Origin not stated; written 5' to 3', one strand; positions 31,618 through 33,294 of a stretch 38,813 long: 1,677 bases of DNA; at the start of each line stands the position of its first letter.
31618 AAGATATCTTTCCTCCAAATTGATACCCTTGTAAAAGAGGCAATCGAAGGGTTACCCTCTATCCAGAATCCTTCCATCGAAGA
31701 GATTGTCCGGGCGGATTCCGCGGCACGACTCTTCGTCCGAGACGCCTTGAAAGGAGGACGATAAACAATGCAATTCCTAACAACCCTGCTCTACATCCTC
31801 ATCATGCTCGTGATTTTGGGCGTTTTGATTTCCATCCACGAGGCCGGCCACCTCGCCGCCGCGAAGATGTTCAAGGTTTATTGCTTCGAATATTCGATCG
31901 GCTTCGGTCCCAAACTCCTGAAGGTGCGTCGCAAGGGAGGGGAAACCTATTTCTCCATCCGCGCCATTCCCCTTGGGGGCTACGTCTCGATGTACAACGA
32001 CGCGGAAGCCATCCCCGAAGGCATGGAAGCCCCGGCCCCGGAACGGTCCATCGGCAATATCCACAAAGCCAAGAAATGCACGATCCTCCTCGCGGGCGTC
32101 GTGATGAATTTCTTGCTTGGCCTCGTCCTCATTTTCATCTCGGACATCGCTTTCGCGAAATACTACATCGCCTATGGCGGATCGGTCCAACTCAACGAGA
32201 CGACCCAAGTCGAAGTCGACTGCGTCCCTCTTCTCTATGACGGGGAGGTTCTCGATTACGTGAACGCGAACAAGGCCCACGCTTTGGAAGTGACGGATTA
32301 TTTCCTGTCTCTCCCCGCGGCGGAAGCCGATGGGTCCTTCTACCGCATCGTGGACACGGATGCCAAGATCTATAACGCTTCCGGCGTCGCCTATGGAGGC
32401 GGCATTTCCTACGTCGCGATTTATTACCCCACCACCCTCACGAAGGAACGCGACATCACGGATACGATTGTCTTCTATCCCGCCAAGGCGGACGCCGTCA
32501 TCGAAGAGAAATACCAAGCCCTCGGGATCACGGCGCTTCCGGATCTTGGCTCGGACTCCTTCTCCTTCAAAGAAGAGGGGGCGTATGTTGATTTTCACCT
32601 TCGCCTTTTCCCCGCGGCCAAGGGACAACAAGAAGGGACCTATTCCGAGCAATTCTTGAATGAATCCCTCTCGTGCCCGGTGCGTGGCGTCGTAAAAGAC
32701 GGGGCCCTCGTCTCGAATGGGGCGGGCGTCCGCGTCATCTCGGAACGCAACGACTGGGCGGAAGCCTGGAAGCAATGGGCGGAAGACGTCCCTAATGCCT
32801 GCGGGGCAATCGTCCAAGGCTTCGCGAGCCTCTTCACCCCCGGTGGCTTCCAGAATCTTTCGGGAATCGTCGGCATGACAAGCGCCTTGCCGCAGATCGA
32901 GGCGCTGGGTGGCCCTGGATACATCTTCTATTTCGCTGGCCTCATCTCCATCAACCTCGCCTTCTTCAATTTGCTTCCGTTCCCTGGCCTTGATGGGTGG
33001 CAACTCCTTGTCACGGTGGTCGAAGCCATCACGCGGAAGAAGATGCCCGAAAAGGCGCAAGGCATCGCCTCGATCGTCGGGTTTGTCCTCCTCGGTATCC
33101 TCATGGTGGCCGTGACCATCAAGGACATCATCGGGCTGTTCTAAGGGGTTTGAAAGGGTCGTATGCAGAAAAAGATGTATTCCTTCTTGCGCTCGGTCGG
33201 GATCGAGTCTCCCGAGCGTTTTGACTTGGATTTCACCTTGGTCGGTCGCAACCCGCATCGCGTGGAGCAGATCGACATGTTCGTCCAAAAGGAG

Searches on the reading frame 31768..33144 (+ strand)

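Call 90: search_protein_families(library=ncbifam, proteins=[window:31768-33144:+], max_evalue=1e-10)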
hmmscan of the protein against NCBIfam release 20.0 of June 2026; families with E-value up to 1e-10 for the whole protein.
window:31768-33144:+ (458 aa): 2 families
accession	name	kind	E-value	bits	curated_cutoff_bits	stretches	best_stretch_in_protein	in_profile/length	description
TIGR00054.1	TIGR00054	equivalog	2.7e-51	174.8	147.55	2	7-171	3-160/421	RIP metalloprotease RseP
NF008046.0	PRK10779.1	equivalog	2.2e-24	86.4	477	1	9-123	7-117/450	sigma E protease regulator RseP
